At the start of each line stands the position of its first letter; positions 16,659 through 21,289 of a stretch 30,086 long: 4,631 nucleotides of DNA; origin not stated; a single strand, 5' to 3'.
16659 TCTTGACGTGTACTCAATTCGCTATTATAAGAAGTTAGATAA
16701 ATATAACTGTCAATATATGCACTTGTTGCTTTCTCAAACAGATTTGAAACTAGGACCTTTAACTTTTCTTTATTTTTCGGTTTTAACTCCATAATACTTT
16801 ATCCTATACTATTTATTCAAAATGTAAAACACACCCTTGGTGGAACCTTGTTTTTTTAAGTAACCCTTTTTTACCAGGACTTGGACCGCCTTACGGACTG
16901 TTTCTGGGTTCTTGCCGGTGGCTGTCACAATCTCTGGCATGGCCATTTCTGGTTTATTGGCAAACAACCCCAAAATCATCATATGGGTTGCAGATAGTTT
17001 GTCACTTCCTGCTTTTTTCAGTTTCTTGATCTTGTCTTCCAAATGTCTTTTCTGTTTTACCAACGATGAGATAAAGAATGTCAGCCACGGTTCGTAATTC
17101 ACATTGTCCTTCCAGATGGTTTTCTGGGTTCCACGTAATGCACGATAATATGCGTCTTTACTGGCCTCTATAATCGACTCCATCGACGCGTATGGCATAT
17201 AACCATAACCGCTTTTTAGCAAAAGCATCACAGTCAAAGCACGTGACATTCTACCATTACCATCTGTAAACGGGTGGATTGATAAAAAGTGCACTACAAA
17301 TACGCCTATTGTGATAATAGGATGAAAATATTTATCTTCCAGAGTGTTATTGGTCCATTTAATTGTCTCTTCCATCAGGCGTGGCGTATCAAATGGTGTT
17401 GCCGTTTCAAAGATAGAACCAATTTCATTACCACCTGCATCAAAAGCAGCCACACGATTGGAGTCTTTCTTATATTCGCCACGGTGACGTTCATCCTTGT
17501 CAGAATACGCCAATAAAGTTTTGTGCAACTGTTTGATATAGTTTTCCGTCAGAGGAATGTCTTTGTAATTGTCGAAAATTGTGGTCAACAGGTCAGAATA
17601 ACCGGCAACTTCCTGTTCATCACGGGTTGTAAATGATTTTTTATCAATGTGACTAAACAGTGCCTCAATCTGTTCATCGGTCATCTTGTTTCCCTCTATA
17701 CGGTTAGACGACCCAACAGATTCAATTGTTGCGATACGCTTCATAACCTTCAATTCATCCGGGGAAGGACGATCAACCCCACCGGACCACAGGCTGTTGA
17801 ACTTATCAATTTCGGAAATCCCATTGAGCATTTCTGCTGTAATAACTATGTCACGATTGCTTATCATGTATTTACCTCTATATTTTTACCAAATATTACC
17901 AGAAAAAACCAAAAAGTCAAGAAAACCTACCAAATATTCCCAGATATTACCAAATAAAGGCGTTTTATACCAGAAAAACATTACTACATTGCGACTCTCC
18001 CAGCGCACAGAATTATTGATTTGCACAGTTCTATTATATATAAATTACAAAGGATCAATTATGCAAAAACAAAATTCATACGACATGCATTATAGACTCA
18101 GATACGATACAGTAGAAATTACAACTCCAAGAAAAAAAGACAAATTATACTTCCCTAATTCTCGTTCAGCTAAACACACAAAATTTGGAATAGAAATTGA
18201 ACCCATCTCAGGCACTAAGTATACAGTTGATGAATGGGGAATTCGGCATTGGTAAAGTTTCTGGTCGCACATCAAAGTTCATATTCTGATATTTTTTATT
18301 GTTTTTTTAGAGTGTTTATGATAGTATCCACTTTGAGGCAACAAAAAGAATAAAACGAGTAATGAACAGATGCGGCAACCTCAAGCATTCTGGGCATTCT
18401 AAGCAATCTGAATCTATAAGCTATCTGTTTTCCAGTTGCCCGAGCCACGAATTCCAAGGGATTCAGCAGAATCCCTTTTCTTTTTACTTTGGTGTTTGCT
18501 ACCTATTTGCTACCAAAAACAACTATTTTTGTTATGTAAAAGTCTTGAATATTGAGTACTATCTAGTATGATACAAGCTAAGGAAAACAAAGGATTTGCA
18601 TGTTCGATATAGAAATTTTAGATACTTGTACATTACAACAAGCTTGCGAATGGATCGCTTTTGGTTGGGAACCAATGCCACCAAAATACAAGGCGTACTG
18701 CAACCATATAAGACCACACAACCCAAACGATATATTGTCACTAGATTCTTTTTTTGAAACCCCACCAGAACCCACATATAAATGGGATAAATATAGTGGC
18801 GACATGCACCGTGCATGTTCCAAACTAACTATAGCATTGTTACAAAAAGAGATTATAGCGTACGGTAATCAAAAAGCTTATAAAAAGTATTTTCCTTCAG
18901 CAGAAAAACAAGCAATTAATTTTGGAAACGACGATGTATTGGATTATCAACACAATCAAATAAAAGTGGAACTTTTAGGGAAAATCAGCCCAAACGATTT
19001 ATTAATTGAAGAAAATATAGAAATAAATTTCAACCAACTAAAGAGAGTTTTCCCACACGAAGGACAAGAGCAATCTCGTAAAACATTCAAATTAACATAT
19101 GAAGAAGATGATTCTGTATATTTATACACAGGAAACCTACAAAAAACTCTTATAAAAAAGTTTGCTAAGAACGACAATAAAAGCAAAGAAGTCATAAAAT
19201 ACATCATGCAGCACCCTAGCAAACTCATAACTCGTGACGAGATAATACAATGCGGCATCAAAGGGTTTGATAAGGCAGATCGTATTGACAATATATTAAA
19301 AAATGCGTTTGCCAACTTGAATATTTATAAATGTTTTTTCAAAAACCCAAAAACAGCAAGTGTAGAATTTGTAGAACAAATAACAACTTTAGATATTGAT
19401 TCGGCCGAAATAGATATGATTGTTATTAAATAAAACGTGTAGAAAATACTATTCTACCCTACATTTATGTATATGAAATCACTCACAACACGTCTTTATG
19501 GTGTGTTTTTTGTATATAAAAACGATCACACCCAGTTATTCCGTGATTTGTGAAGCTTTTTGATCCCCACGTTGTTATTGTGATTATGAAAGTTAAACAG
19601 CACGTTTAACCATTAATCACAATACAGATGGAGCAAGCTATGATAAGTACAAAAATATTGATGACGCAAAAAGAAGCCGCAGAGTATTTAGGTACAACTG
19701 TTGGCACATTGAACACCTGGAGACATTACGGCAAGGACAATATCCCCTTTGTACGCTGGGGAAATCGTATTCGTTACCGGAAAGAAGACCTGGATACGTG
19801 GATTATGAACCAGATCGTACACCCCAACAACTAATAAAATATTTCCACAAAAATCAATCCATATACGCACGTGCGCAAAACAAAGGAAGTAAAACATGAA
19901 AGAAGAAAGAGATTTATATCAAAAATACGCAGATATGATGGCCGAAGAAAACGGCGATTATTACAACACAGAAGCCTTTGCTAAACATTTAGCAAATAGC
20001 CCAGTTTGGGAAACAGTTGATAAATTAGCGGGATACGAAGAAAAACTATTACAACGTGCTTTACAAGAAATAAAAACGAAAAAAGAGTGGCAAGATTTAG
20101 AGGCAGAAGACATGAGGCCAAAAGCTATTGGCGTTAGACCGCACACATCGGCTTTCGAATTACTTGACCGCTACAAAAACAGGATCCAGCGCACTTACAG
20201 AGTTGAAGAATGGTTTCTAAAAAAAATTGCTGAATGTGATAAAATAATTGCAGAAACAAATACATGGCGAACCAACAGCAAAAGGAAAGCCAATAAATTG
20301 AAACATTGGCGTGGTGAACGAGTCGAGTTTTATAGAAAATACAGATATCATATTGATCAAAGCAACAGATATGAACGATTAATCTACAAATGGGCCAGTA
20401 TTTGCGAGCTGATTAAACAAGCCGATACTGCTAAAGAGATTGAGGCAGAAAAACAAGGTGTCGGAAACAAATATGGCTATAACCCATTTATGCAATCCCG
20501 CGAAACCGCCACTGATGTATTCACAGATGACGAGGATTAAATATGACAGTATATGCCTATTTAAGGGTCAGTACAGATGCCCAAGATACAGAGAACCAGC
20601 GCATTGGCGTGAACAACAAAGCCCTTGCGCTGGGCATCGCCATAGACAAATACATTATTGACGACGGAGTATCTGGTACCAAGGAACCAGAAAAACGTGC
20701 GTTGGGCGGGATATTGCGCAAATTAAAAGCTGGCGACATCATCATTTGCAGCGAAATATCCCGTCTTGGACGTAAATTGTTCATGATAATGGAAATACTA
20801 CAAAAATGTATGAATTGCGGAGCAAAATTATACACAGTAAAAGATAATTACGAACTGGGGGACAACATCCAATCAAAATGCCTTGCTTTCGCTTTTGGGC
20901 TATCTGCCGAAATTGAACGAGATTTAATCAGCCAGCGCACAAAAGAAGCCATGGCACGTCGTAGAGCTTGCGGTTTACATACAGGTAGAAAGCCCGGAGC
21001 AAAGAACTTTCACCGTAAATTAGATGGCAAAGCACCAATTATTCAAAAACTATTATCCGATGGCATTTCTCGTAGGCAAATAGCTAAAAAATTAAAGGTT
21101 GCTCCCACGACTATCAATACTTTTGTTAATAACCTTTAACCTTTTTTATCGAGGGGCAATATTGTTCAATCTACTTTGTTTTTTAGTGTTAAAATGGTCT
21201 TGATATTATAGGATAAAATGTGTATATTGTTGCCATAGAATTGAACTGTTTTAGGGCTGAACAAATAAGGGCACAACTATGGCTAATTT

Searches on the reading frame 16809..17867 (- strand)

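Call 40: search_protein_families(library=pfam, proteins=[window:16809-17867:-], max_evalue=0.001)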
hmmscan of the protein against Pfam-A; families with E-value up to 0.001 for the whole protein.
window:16809-17867:- (352 aa): 5 families
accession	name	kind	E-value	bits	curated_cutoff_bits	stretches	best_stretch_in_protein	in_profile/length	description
PF02661.23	Fic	-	4.8e-17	63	24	1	105-216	1-93/93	Fic/DOC family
PF12802.13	MarR_2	-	3.1e-05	24.5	27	1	291-342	3-55/61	MarR family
PF09339.16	HTH_IclR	-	0.00012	22.2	22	1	296-340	6-51/52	IclR helix-turn-helix domain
PF13412.12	HTH_24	-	0.00015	21.7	21.9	1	292-338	2-48/48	Winged helix-turn-helix DNA-binding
PF13730.12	HTH_36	-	0.00076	19.7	25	0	297-337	12-55/55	Helix-turn-helix domain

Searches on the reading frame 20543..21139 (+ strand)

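Call 40: search_protein_families(library=pfam, proteins=[window:20543-21139:+], max_evalue=0.001)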
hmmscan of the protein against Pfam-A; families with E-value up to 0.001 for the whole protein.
window:20543-21139:+ (198 aa): 4 families
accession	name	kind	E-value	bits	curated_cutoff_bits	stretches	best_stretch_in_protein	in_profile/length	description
PF00239.26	Resolvase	-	1.1e-30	107.1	23.3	1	3-144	1-143/145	Resolvase, N terminal domain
PF13936.12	HTH_38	-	0.00013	22.1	27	1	167-192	13-38/44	Helix-turn-helix domain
PF02796.21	HTH_7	-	0.00017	22.1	23.8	1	168-191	15-38/45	Helix-turn-helix domain of resolvase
PF00196.25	GerE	-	0.00079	19.5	23.5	0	169-198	12-41/57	Bacterial regulatory proteins, luxR family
